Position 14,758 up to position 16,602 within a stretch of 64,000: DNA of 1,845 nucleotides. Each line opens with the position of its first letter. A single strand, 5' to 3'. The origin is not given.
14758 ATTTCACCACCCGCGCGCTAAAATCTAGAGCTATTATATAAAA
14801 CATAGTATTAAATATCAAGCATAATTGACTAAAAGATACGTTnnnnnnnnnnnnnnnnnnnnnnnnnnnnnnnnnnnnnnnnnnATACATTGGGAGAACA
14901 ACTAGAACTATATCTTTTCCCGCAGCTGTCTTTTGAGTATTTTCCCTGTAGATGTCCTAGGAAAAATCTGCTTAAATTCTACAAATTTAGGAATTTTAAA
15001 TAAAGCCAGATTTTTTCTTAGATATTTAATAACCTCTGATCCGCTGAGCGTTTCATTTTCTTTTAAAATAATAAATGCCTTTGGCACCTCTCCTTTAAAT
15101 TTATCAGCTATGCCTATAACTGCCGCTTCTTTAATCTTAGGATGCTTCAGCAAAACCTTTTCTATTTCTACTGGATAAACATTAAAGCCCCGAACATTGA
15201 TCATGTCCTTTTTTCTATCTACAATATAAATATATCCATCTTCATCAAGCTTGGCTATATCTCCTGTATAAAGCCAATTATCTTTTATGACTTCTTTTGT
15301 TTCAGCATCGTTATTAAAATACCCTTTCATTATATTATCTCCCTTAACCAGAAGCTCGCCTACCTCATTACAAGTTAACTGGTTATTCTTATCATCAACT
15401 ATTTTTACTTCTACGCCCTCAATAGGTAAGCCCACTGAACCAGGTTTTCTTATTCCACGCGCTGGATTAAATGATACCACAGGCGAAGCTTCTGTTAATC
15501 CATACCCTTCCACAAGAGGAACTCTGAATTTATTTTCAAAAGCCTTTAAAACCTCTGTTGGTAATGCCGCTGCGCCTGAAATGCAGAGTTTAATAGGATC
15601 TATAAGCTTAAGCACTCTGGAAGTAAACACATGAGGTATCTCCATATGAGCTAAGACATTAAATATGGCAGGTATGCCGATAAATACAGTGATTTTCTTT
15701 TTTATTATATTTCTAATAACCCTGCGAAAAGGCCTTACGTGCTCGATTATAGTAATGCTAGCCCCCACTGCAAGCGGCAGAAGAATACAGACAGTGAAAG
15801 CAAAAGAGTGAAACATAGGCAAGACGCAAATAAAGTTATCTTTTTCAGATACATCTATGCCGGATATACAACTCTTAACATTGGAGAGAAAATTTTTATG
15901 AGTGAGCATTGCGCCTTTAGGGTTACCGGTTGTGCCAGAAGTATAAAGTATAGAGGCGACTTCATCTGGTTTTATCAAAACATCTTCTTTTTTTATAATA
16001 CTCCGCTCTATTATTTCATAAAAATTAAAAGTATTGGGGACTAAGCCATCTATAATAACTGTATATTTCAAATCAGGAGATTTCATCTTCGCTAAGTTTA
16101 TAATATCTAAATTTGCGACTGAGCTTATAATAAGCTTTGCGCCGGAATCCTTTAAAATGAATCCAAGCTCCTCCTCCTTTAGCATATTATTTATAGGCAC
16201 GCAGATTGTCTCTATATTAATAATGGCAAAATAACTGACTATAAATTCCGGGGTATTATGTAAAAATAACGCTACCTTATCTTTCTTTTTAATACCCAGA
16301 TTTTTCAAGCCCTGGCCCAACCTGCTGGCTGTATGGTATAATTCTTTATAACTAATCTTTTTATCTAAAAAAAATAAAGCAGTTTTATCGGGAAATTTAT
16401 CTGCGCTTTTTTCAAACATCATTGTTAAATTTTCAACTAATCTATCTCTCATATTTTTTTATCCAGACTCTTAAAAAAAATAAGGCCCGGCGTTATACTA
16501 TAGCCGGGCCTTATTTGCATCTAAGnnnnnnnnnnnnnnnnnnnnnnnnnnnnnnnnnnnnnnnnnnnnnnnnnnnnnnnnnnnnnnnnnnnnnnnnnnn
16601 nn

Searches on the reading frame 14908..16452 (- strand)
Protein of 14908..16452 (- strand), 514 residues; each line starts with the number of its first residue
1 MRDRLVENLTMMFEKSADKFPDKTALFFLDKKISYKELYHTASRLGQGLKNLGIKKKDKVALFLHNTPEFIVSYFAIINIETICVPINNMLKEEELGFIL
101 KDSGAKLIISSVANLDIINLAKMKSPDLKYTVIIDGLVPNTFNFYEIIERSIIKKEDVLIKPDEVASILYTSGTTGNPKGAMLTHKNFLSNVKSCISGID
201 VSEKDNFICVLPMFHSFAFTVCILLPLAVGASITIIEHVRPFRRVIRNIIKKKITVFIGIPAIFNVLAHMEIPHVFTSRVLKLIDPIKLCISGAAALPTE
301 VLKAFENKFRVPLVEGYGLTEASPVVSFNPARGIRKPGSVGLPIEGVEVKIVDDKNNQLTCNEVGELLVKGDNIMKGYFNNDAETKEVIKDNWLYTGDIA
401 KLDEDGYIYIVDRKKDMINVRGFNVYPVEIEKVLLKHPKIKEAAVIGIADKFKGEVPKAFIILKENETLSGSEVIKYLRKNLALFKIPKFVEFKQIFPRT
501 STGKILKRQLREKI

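Call 62: search_protein_families(library=ncbifam, proteins=[window:14908-16452:-], max_evalue=1e-10)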
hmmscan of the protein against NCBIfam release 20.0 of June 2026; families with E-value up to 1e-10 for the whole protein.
window:14908-16452:- (514 aa): 104 families (the best 25 are shown)
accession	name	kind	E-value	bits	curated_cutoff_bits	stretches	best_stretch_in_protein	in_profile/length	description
NF004837.0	PRK06187.1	subfamily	1.2e-154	515.5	476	1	7-514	8-522/531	long-chain-fatty-acid--CoA ligase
NF006182.0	PRK08316.1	subfamily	1.5e-117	393.3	663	1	9-513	13-516/523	fatty acyl-CoA synthetase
NF004114.0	PRK05605.1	equivalog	1e-115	387.3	766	2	134-514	188-569/575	long-chain-fatty-acid--CoA ligase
NF006181.0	PRK08314.1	subfamily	1e-109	367.3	705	2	155-513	196-553/563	long-chain-fatty-acid--CoA ligase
NF004229.0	PRK05677.1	subfamily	9.8e-108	361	879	1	138-512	181-553/563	long-chain-fatty-acid--CoA ligase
NF005220.0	PRK06710.1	equivalog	1.4e-107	360.2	1116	2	140-512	182-551/563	long-chain-fatty-acid--CoA ligase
NF005801.1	PRK07656.1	equivalog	1.8e-107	360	657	1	11-511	5-500/500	FadD3 family acyl-CoA ligase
NF006523.0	PRK08974.1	equivalog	1.9e-107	359.8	884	2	160-513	203-552/561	long-chain-fatty-acid--CoA ligase FadD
NF005463.0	PRK07059.1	subfamily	3.3e-107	359.2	869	2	138-512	178-554/557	long-chain-fatty-acid--CoA ligase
NF005307.0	PRK06839.1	equivalog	5.8e-106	355.1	748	1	9-512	4-491/496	o-succinylbenzoate--CoA ligase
NF005702.0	PRK07514.1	subfamily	1.5e-99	333.7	558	1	8-513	4-499/506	malonyl-CoA synthase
NF052269.1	Staph_lig_FadD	equivalog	2.4e-99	333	650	1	30-512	25-491/499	long-chain-fatty-acid--CoA ligase FadD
NF005714.0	PRK07529.1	subfamily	5.7e-97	325.6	632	2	157-513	212-575/640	acyl-CoA synthetase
NF009233.0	PRK12583.1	subfamily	6.2e-97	325.3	832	1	9-513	20-549/558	fatty acid CoA ligase family protein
NF002966.0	PRK03640.1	equivalog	1.7e-96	323.7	556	1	13-513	8-479/483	o-succinylbenzoate--CoA ligase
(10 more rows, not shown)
